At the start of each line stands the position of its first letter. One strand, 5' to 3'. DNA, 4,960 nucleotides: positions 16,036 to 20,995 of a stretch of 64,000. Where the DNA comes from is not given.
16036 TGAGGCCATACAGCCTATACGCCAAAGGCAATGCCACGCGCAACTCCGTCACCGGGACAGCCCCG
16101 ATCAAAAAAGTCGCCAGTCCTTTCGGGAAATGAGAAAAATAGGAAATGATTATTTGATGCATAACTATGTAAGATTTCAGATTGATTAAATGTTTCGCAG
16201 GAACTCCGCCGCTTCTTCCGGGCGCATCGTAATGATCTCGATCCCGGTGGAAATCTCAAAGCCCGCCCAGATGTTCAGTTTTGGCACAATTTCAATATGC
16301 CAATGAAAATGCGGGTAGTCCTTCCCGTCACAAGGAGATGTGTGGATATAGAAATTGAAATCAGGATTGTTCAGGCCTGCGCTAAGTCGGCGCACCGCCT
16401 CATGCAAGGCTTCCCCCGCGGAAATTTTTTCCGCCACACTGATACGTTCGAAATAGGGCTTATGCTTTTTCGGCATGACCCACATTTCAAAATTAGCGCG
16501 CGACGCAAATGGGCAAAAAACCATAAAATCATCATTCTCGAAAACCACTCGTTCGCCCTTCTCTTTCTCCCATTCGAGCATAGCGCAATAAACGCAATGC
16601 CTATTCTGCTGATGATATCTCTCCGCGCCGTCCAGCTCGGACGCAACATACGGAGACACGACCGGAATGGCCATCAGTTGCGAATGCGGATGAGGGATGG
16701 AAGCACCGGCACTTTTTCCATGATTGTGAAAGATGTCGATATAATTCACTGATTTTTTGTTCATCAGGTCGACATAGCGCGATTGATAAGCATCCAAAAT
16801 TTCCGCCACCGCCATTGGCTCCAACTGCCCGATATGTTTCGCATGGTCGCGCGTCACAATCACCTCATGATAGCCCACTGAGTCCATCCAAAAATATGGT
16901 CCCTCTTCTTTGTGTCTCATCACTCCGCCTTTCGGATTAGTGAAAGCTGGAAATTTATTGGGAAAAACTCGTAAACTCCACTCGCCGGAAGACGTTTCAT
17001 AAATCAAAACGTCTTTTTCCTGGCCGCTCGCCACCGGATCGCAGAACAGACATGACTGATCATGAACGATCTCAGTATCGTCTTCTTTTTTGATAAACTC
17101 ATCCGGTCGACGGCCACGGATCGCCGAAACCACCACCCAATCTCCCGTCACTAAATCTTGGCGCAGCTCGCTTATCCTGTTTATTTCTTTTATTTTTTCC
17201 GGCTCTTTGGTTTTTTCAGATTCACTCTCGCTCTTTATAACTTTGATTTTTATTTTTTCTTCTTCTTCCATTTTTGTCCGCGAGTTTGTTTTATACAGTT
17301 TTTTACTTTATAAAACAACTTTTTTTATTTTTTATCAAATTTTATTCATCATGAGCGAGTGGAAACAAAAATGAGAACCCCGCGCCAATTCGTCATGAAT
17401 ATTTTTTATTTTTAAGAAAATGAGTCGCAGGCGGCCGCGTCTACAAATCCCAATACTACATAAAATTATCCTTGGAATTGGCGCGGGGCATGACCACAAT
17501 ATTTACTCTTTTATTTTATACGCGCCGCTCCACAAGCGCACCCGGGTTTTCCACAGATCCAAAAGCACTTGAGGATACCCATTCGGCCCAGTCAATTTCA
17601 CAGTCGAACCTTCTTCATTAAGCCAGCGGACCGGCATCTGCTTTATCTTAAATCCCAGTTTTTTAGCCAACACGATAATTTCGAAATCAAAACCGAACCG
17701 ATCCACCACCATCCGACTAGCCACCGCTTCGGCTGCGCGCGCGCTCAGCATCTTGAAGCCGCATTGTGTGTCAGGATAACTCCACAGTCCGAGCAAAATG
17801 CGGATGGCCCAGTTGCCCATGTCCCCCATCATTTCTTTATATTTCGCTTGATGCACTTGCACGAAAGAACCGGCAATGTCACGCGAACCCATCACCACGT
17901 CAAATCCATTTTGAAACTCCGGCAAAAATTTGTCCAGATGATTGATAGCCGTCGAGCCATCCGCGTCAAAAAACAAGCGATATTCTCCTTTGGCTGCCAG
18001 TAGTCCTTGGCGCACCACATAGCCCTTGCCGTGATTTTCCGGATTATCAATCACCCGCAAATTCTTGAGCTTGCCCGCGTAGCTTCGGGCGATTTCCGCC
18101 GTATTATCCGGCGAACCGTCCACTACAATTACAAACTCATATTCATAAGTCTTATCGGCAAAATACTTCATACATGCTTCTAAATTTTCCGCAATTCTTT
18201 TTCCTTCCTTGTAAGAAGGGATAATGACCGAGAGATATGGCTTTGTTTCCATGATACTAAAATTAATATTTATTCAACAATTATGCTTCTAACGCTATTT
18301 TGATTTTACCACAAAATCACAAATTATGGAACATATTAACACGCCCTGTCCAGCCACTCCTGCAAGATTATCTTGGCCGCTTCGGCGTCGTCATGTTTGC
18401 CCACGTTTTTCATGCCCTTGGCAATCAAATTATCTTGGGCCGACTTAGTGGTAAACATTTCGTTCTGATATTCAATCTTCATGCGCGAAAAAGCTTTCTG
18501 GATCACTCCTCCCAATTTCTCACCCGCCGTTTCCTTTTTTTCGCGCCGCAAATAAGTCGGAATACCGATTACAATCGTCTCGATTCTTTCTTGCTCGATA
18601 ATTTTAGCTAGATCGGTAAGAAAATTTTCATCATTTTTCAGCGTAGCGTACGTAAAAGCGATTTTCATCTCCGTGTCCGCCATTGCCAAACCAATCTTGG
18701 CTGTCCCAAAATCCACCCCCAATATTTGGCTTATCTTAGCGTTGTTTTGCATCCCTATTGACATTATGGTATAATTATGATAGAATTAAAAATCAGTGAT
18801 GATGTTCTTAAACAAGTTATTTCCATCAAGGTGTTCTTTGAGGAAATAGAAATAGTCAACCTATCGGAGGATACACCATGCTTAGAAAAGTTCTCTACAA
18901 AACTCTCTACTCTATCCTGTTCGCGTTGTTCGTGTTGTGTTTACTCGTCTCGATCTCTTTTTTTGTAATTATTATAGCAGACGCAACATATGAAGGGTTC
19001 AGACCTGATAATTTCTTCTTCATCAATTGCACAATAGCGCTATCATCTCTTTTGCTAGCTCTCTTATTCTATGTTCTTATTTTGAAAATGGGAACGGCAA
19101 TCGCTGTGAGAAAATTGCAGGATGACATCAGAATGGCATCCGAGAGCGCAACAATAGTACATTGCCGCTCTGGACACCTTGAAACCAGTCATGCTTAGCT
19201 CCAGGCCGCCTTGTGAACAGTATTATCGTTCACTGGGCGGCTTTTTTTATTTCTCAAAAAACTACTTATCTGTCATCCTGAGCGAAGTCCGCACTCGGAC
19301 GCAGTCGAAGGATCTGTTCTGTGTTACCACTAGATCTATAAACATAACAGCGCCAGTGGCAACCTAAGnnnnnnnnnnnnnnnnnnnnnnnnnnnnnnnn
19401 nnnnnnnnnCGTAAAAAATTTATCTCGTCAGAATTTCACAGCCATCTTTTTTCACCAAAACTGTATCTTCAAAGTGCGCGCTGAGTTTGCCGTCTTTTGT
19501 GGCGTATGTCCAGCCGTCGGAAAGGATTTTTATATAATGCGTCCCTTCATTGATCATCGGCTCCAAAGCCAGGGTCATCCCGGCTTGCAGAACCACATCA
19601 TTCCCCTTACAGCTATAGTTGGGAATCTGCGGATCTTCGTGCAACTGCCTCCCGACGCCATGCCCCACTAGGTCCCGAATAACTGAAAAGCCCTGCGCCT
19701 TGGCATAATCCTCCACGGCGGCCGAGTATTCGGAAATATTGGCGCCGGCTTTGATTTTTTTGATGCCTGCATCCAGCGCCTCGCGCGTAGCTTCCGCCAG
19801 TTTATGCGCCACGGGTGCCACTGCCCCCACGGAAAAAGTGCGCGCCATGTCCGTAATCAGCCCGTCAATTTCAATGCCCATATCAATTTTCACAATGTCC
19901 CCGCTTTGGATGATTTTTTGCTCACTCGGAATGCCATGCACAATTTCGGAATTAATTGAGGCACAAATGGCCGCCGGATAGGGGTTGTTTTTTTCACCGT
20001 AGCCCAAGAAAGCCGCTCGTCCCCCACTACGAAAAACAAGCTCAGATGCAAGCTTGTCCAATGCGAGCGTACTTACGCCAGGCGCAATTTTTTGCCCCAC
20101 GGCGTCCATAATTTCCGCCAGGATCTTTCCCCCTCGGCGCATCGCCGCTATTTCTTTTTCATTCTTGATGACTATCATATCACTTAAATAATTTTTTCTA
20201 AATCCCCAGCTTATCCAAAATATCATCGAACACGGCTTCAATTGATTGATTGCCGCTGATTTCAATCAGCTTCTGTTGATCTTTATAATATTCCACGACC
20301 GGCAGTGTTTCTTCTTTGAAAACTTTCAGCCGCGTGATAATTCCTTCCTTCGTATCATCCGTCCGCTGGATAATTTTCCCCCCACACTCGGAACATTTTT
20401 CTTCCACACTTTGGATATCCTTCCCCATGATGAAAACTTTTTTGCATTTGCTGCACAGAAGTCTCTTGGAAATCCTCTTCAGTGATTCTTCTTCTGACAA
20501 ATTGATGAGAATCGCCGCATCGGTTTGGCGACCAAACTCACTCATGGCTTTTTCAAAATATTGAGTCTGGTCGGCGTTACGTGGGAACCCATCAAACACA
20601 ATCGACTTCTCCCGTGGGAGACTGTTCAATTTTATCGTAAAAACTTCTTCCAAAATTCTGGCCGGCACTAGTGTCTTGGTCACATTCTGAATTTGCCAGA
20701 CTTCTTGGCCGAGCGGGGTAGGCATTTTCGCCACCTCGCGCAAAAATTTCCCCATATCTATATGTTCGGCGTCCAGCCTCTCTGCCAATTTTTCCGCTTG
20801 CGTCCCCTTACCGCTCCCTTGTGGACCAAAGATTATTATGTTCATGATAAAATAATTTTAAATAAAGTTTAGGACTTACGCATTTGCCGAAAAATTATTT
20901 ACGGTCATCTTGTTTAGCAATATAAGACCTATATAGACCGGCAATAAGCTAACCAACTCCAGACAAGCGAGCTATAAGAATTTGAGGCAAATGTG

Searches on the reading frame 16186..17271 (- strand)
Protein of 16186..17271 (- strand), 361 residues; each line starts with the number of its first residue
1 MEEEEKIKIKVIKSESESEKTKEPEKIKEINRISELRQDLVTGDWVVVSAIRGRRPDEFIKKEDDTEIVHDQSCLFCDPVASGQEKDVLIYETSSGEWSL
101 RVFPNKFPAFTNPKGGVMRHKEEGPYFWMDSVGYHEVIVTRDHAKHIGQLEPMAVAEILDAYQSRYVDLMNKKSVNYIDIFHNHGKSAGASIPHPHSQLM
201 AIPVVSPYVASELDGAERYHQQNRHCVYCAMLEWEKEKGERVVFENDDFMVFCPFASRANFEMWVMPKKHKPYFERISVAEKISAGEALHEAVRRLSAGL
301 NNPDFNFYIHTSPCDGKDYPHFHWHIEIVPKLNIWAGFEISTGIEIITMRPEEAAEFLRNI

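Call 5: search_protein_families(library=pfam, proteins=[window:16186-17271:-])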
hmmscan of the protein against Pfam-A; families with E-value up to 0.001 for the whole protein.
window:16186-17271:- (361 aa): 6 families
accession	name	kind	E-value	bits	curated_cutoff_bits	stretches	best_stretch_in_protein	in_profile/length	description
PF01087.27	GalP_UDP_transf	-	3.4e-15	57.4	22.1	1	31-201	9-179/184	Galactose-1-phosphate uridyl transferase, N-terminal domain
PF16268.10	DUF4921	-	4.1e-11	42.9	28.5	1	166-354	211-389/425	Domain of unknown function (DUF4921)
PF01230.28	HIT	-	7.7e-09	36.5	21.5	1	236-326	2-92/98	HIT domain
PF11969.13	DcpS_C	-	1.3e-06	29.2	24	1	226-326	2-99/114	Scavenger mRNA decapping enzyme C-term binding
PF02744.22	GalP_UDP_tr_C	-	2.2e-05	24.7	29.2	1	216-331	5-124/165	Galactose-1-phosphate uridyl transferase, C-terminal domain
PF16285.10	DUF4931_N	-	0.00056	20.4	24.1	0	144-202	63-121/124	Domain of unknown function (DUF4931) N-terminal domain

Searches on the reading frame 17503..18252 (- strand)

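Call 5: search_protein_families(library=pfam, proteins=[window:17503-18252:-])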
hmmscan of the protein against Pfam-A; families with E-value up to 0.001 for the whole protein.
window:17503-18252:- (249 aa): 3 families
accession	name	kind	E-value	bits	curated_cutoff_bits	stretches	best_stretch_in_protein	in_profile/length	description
PF00535.33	Glycos_transf_2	-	3.7e-29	102.3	23.3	1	8-174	1-164/168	Glycosyl transferase family 2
PF13641.12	Glyco_tranf_2_3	-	5.2e-07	30.3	27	1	6-99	2-97/230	Glycosyltransferase like family 2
PF10111.15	Glyco_tranf_2_2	-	1.6e-06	28.3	27.3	1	8-110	1-103/276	Glycosyltransferase like family 2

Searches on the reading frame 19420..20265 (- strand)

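Call 6: search_protein_families(library=pfam, proteins=[window:19420-20265:-])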
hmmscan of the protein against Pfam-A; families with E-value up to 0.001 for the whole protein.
window:19420-20265:- (281 aa): 1 family
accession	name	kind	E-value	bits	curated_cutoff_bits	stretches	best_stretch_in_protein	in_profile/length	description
PF00557.29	Peptidase_M24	-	1.6e-51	175.5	23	1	41-272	2-207/208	Metallopeptidase family M24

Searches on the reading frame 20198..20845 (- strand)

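Call 6: search_protein_families(library=pfam, proteins=[window:20198-20845:-])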
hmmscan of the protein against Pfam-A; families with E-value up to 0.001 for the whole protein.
window:20198-20845:- (215 aa): 7 families
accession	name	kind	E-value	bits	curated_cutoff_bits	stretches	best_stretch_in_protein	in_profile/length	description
PF00406.28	ADK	-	1.7e-31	109.8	26.8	1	5-191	1-150/151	Adenylate kinase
PF13207.12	AAA_17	-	1.1e-18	68.3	27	1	6-128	1-122/136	AAA domain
PF13238.12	AAA_18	-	3.7e-07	31.1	29.4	1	3-128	1-111/128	AAA domain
PF02223.23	Thymidylate_kin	-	5.9e-07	29.8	27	0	7-39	3-34/185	Thymidylate kinase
PF13671.12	AAA_33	-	3.5e-06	27.8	27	1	3-128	2-118/143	AAA domain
PF02224.24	Cytidylate_kin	-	8.9e-06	26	26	1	3-74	1-72/211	Cytidylate kinase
PF05191.20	ADK_lid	-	1.1e-05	25.6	26.6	1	128-163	1-36/36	Adenylate kinase, active site lid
